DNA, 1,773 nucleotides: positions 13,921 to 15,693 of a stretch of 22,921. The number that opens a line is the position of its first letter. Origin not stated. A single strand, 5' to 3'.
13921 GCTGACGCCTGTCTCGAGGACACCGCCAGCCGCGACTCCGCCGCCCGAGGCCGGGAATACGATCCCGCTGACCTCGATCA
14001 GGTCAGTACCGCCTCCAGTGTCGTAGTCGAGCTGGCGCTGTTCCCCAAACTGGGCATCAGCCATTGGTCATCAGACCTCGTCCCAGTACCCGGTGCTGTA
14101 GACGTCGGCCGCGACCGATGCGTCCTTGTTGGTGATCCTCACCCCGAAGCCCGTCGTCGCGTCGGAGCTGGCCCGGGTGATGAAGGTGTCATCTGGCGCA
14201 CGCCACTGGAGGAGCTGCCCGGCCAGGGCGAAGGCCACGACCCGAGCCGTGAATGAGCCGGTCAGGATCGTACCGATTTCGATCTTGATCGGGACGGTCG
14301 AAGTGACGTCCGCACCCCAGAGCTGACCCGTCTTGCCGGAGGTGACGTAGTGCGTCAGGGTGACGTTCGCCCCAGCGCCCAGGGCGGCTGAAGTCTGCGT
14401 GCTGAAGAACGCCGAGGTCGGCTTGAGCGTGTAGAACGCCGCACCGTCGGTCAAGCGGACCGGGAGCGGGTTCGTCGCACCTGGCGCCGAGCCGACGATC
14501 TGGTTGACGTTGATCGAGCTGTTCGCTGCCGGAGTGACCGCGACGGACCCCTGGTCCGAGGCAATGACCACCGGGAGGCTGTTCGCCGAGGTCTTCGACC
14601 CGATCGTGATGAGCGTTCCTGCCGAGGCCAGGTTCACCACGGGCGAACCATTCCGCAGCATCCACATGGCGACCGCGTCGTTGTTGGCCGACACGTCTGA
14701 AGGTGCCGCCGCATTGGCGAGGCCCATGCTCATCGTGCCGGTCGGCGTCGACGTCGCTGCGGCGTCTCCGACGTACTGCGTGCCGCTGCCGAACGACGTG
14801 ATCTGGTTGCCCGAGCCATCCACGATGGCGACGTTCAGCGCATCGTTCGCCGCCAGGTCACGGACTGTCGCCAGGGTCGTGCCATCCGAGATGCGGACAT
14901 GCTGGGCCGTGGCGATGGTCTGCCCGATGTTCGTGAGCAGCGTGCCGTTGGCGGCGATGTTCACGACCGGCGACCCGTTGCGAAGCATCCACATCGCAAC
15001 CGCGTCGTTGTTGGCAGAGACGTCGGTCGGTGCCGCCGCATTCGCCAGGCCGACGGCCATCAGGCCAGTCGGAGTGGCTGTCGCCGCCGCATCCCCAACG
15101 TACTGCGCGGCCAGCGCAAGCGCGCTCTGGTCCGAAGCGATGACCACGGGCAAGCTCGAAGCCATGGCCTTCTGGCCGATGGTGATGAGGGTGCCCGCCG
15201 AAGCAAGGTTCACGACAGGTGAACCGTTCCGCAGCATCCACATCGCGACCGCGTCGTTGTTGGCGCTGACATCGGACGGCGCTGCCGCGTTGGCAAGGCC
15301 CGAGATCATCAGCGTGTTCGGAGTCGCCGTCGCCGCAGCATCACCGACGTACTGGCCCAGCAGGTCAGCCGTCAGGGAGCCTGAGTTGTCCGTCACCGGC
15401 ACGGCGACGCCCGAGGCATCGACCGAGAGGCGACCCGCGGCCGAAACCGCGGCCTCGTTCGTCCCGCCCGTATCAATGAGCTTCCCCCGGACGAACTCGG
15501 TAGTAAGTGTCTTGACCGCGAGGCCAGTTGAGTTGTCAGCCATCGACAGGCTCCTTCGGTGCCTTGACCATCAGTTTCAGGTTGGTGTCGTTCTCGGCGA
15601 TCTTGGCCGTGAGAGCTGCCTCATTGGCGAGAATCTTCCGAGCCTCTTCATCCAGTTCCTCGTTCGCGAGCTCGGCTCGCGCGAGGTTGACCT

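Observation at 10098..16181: Seven-gene Ala/Gly/Thr/Ser-rich module between the capsid gene and the connector genes: candidate capsid fibre/decoration system of unknown families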

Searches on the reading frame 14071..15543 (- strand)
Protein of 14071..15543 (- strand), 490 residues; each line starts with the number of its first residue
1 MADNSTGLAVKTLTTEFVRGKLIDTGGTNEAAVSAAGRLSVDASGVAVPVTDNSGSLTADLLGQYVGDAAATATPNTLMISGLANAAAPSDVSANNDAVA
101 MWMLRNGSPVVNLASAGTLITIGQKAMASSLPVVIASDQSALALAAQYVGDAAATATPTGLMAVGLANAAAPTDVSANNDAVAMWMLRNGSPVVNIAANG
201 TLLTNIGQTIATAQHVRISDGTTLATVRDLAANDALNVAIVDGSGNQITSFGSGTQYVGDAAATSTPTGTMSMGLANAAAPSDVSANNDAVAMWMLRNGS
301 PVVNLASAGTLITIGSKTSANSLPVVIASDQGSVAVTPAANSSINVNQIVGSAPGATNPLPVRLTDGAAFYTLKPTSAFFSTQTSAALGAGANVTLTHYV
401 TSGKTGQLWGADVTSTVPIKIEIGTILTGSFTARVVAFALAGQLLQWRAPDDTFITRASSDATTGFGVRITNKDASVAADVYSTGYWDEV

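Call 4: search_protein_families(library=pfam, proteins=[window:14071-15543:-], max_evalue=1)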
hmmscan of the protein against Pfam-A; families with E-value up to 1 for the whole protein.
window:14071-15543:- (490 aa): 2 families
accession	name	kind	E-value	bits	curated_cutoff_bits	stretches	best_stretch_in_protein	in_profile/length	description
PF18062.7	RE_AspBHI_N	-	0.0009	19.3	27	0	172-203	119-150/185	Restriction endonuclease AspBHI N-terminal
PF17158.10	MASE4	-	0.059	13.2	28.4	0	93-130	71-108/239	Membrane-associated sensor, integral membrane domain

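Call 5: search_protein_families(library=phrogs, proteins=[window:14071-15543:-], max_evalue=0.1)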
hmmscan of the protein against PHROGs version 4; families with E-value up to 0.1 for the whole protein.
window:14071-15543:- (490 aa): 3 families
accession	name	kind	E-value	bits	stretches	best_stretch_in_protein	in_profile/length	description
phrog_13639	-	unknown function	0.00081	20.4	0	181-200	36-55/76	-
phrog_7797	-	unknown function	0.003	18.6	0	290-318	45-73/91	-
phrog_6132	-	DNA, RNA and nucleotide metabolism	0.019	15.1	0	144-268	324-442/530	ribonucleotide reductase large subunit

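Call 11: search_dna_similar(query=window:14071-15543:-, collection=phages, mode=protein, max_evalue=0.001)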
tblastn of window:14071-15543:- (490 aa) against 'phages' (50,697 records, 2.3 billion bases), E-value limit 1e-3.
Records with a match: 1; places in all: 1; records where one place covers at least 80% of the query: 0.
Best place of each record, by identity: <60% 1.
By first word of the organism name: Caudoviricetes 1.
By host as written in the record: - 1.
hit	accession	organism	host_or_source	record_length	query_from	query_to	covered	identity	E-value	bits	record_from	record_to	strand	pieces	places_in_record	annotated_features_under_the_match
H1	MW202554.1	Caudoviricetes sp.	Manatee Spring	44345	238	353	24%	45.6%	3e-9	66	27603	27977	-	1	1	glycoprotein repeat domain-containing protein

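Call 14: get_annotated_region(hit=H1, flank=12000)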
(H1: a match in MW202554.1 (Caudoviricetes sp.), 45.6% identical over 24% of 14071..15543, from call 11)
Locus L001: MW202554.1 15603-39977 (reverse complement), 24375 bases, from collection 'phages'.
description: Podoviridae sp. isolate ctLwi270, complete genome.
organism: Caudoviricetes sp. (NCBI taxid 2832643)
taxonomy: Viruses; Duplodnaviria; Heunggongvirae; Uroviricota; Caudoviricetes
host: -; source: Manatee Spring; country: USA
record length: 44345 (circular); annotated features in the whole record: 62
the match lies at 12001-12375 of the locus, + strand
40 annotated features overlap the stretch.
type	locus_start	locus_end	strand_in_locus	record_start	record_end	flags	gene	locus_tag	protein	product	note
CDS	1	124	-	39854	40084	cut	-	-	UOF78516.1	helix-turn-helix domain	-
CDS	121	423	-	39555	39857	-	-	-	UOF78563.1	hypothetical protein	-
CDS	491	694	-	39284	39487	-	-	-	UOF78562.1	hypothetical protein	-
CDS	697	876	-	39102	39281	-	-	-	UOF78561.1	hypothetical protein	-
CDS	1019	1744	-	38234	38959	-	-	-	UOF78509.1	vwfa domain protein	-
CDS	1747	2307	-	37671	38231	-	-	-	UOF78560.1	hypothetical protein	-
CDS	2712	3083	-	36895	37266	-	-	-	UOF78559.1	NADH pyrophosphatase zinc ribbon domain protein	-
CDS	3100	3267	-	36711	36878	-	-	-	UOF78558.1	hypothetical protein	-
CDS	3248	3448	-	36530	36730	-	-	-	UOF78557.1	hypothetical protein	-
CDS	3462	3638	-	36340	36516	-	-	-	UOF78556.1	hypothetical protein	-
CDS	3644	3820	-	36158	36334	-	-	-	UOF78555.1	hypothetical protein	-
CDS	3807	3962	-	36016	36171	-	-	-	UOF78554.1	hypothetical protein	-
CDS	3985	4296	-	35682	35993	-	-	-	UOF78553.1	hypothetical protein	-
CDS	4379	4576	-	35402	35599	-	-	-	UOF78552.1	hypothetical protein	-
CDS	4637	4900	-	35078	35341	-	-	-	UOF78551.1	hypothetical protein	-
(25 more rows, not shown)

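Call 15: find_homologous_proteins(query=window:14071-15543:-)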
Query window:14071-15543:- (490 aa): 268 proteins with E <= 0.001 among 8000 candidates; the best 120 are listed.
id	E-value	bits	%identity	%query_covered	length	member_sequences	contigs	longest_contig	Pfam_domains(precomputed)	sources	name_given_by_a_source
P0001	2.6e-295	998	100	100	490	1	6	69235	-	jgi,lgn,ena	-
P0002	2.0e-189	649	53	66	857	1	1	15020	-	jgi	jgi:hypothetical protein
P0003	2.1e-166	573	44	94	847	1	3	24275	-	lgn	-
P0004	8.8e-165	568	57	100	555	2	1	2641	-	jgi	jgi:hypothetical protein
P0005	2.0e-141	491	56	70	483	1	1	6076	-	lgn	-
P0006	4.7e-141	489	42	100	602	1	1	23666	PF13861.13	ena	-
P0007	2.2e-139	484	43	93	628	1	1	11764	-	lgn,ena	-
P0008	2.7e-138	480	60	65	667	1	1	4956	-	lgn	-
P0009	6.6e-131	456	48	66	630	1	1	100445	-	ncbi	ncbi:MAG: hypothetical protein ACOYB2_10520 [Limnohabitans sp.]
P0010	4.7e-128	447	60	30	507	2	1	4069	-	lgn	-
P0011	2.5e-126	441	44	90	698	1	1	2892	-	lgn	-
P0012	2.0e-125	438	48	70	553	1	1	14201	-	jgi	jgi:hypothetical protein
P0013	5.9e-121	423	56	30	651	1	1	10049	-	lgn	-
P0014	7.8e-120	419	37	100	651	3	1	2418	-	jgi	jgi:hypothetical protein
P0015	1.2e-112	396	50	100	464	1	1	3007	-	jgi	-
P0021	1.2e-103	366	44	100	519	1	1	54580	-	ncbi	-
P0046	3.5e-55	206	55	28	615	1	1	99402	-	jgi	jgi:hypothetical protein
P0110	4.8e-14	71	34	47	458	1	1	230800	-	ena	-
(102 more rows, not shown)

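Call 16: find_encoding_contigs(protein=P0001, flank=10000, max_places=3)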
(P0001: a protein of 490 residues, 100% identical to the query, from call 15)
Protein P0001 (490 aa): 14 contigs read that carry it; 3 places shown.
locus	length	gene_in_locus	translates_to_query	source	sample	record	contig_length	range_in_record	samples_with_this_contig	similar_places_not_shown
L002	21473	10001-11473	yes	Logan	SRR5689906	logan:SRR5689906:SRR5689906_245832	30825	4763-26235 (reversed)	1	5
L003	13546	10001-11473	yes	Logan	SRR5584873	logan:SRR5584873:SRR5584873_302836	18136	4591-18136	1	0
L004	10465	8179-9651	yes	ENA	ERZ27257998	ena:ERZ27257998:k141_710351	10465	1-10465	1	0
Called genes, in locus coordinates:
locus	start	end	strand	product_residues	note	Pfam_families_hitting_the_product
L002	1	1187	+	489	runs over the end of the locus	PF17289:Terminase_6C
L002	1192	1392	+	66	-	-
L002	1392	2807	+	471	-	PF04860:Phage_portal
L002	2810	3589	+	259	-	-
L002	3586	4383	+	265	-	-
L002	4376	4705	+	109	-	-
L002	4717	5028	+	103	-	-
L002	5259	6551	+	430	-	PF20706:GT4-conflict, PF13692:Glyco_trans_1_4, PF00534:Glycos_transf_1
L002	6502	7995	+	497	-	-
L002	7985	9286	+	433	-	-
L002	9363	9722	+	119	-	-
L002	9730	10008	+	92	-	-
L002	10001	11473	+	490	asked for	-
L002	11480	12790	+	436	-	-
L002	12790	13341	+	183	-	-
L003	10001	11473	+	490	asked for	-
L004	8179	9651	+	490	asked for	-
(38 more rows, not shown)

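Call 17: find_encoding_contigs(protein=P0021, flank=10000, max_places=1)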
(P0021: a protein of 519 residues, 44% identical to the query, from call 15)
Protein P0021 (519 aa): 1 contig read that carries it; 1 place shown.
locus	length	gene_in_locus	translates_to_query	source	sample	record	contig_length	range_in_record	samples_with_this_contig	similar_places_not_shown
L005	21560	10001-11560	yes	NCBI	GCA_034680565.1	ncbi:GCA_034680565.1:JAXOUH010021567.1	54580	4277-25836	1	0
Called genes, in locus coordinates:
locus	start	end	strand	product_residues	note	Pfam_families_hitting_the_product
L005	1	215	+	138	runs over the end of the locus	-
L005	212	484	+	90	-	-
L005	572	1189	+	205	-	-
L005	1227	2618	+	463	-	-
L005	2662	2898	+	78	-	-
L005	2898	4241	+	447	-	PF04860:Phage_portal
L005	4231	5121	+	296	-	-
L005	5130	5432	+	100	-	-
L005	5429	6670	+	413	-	PF20706:GT4-conflict, PF13692:Glyco_trans_1_4, PF00534:Glycos_transf_1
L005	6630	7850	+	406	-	-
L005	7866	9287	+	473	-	-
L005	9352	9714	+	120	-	-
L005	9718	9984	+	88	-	-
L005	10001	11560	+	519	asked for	-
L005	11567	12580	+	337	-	-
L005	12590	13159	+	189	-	-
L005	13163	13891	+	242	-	-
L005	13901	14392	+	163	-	-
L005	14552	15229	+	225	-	PF13385:Laminin_G_3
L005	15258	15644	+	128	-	-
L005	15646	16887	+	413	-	-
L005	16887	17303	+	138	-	-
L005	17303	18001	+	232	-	-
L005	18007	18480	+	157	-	-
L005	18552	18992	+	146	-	-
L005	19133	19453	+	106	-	-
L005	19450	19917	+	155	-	-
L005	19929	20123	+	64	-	-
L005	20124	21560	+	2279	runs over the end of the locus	PF23802:DUF7178, PF02195:ParB_N (faint), PF00381:PTS-HPr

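Call 18: find_encoding_contigs(protein=P0009, flank=10000, max_places=1)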
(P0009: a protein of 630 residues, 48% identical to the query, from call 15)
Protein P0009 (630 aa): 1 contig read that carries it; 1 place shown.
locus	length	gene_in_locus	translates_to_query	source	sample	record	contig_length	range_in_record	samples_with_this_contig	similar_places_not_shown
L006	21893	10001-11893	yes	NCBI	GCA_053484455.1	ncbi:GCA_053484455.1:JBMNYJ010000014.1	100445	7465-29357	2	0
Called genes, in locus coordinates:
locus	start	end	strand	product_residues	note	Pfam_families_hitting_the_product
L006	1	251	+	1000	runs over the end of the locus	-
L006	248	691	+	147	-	-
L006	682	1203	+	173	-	-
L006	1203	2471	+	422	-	-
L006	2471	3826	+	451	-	-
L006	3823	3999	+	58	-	-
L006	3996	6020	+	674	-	-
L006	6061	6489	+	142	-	-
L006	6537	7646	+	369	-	-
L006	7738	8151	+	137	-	-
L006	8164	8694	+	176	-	-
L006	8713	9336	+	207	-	-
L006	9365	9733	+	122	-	-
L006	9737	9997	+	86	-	-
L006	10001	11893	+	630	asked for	-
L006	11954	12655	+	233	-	-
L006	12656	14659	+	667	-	-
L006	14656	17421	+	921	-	-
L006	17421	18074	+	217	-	-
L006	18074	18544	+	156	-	PF01209:Ubie_methyltran (weak), PF13489:Methyltransf_23, PF08241:Methyltransf_11, PF13649:Methyltransf_25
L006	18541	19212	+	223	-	-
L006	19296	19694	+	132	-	-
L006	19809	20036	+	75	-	-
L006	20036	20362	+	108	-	-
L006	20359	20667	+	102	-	-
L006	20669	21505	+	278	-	-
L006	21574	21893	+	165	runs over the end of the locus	-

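Call 19: find_encoding_contigs(protein=P0006, flank=10000, max_places=1)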
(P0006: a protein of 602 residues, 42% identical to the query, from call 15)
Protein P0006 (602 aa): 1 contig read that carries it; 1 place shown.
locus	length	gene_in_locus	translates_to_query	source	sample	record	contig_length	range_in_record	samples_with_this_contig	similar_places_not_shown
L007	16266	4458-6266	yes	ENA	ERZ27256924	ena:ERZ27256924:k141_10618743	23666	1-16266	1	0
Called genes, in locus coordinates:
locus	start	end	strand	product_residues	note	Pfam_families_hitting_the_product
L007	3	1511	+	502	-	?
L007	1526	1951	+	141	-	-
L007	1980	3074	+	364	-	-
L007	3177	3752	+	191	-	-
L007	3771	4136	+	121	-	-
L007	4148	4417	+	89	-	-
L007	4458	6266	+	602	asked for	PF13861:FLgD_tudor (faint)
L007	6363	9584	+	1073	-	-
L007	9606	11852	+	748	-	-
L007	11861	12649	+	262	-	PF13385:Laminin_G_3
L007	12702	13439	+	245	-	-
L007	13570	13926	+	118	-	-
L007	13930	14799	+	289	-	-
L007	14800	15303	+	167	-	-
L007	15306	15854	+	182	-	-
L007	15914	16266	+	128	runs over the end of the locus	-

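Call 22: search_solved_structures(query=window:14071-15543:-, max_evalue=1)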
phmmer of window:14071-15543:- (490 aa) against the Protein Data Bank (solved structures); distinct sequences matched with E-value up to 1: 0.

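Call 33: predict_structure(alignment_id=A1)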
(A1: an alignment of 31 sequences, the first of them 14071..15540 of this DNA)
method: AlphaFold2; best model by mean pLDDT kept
length: 489 residues; sequences in the alignment: 31
mean_pLDDT: 59.0   pTM: 0.32
mean pLDDT of the five models: 59.0, 58.9, 58.3, 57.1, 55.6
residues with pLDDT >= 90: 83; 70-90: 42; 50-70: 127; < 50: 237
segments of 3 or more residues with pLDDT < 50: 50-70, 72-88, 90-97, 114-116, 122-129, 135-180, 203-213, 215-225, 250-290, 305-310, 314-345, 349-351, 355-374
pLDDT, mean of each block of 10 residues (from residue 1): 58 54 60 61 58 46 41 43 43 50 72 51 48 50 40 41 41 45 62 56 47 47 50 57 64 38 40 38 43 56 48 46 41 40 48 48 43 67 93 95 90 97 92 95 91 79 93 95 92
secondary structure, 60 per line:
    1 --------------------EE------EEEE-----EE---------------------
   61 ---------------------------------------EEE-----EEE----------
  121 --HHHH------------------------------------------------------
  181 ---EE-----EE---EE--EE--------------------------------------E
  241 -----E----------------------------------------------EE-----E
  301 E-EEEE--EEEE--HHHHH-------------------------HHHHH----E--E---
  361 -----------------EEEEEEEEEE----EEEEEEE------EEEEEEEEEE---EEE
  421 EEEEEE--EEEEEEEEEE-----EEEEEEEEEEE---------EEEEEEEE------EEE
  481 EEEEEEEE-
elements in order: E29-32 E100-102 E108-110 H123-126 E303-306 E309-312 H315-319 H345-349 E378-387 E392-398 E405-414 E418-426 E429-438 E444-454 E464-471 E478-488

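Call 36: fold_search(model_id=the predicted structure, library=pdb)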
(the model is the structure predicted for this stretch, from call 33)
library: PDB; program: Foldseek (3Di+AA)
matches with E <= 10: 1488; with E <= 0.001: 21
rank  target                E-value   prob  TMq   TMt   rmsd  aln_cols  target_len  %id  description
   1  9f4b_F1               5.5e-05  1.00  0.13  0.14  14.1       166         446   11  Pre-assembled baseplate cup of Klebsiella phage KP1 variant vB_Kpn_Lilla1 (released 2025-05-14)
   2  8qpg_TD               1.0e-04  1.00  0.17  0.60   4.4       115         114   12  Turret of Haloferax tailed virus 1 (released 2024-10-09)
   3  9i0y_a                2.4e-04  1.00  0.15  0.46   5.3       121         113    9  Recombinant Ena2A fibers (released 2025-03-12)
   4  4tlg_B                2.4e-04  0.98  0.11  0.14  13.6       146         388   14  Crystal structure of SEC14-like protein 4 (SEC14L4) (released 2014-07-02)
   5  9i0y_0                2.8e-04  1.00  0.15  0.46   5.3       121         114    9  Recombinant Ena2A fibers (released 2025-03-12)
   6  4tlg_A                3.1e-04  0.99  0.11  0.13   9.4       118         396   14  Crystal structure of SEC14-like protein 4 (SEC14L4) (released 2014-07-02)
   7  8ke9_A                3.5e-04  1.00  0.16  0.31  11.5       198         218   12  The CBD domain of cyanophage A-1(L) short tail fiber (released 2024-04-10)
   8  3x0t_A                3.9e-04  1.00  0.14  0.48   5.8       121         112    8  Crystal structure of PirA (released 2015-08-26)
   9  7vrp_I                3.9e-04  0.96  0.11  0.12  18.6       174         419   12  Structure of infectious bursal disease virus Gx strain (released 2022-03-30)
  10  8xck_F                5.5e-04  0.96  0.13  0.18  11.6       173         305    9  Closed state of central tail fiber of bacteriophage lambda (released 2024-05-01)
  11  9k09_A                5.8e-04  1.00  0.17  0.22  20.3       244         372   10  Cyanophage A4 portal-tail complex (released 2025-04-09)
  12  7vrn_A                6.5e-04  0.99  0.14  0.16   8.9       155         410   14  Structure of infectious bursal disease virus Gt strain (released 2022-03-30)
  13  1olm_E                6.9e-04  0.97  0.12  0.13   8.9       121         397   11  Supernatant Protein Factor in Complex with RRR-alpha-Tocopherylquinone: A Link between Oxidized Vitamin E and Choleste (released 2004-08-12)
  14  4jdo_C                7.3e-04  1.00  0.15  0.28   6.5       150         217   15  Secreted chlamydial protein pgp3, coiled-coil deletion (released 2013-06-05)
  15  7vrp_A                7.3e-04  0.97  0.13  0.15   9.7       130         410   16  Structure of infectious bursal disease virus Gx strain (released 2022-03-30)
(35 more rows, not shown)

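Call 56: search_protein_families(library=phrogs, proteins=[L007:3-1511:+, L007:1526-1951:+, L007:1980-3074:+, L007:3177-3752:+, L006:3996-6020:+, L006:6537-7646:+], max_evalue=0.01)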
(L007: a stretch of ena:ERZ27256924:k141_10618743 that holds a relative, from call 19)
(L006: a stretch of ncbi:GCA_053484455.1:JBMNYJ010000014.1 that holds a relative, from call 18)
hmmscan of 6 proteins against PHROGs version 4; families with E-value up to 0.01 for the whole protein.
L007:3-1511:+ (502 aa): 1 family
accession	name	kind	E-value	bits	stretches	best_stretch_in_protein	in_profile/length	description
phrog_37798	-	unknown function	0.00075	19.6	1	384-443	360-418/490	-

L007:1526-1951:+ (141 aa): 0 families

L007:1980-3074:+ (364 aa): 1 family
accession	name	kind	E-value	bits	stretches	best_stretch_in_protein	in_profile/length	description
phrog_3922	-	head and packaging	2.3e-16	61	1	77-362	69-357/362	major head protein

L007:3177-3752:+ (191 aa): 0 families

L006:3996-6020:+ (674 aa): 1 family
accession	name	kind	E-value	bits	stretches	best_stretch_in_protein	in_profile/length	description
phrog_16951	-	unknown function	0.00092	19.4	0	152-285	107-219/312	-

L006:6537-7646:+ (369 aa): 1 family
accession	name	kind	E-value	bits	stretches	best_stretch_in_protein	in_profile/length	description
phrog_3922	-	head and packaging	1.7e-12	48.3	1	85-348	70-338/362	major head protein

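Call 58: search_solved_structures(query=A1, max_evalue=1)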
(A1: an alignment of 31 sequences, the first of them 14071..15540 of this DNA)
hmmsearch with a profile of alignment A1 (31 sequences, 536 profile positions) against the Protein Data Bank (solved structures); distinct sequences matched with E-value up to 1: 0.

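Call 61: search_protein_families(library=ncbifam, proteins=[window:14071-15543:-], max_evalue=0.1)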
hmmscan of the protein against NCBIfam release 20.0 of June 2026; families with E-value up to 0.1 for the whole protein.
window:14071-15543:- (490 aa): 1 family
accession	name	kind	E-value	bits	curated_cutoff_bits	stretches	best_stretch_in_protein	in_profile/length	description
NF003314.0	PRK04322.1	equivalog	0.0063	16.6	126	0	276-345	25-98/117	peptidyl-tRNA hydrolase Pth2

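Call 67: find_encoding_contigs(protein=P0046, flank=10000, max_places=1)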
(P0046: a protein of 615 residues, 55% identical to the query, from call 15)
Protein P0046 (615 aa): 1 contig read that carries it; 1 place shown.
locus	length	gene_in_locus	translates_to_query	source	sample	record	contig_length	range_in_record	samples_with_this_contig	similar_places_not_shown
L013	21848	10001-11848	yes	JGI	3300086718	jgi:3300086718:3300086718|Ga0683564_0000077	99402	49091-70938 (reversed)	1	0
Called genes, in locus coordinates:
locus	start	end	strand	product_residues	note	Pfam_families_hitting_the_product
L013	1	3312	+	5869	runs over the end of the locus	PF00454:PI3_PI4_kinase (faint), PF07804:HipA_C (faint), PF00293:NUDIX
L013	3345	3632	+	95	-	-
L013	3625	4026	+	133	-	-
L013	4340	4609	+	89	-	-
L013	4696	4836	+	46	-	-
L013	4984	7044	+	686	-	-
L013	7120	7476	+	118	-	PF09956:Phage_cement_2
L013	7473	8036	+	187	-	-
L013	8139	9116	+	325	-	PF10124:Mu-like_gpT (weak), PF25209:Phage_capsid_4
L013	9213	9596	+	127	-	-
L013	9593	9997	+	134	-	-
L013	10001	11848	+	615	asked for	-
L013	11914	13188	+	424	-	-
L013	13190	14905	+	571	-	PF10282:Lactonase (faint)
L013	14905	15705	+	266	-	-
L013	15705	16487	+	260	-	-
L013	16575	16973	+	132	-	-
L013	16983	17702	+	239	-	-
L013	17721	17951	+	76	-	-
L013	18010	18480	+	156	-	-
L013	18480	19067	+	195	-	-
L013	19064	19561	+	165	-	-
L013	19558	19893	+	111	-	-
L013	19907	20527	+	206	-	-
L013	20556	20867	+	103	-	-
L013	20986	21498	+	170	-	-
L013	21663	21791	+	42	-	-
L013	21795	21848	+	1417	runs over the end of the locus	PF10145:PhageMin_Tail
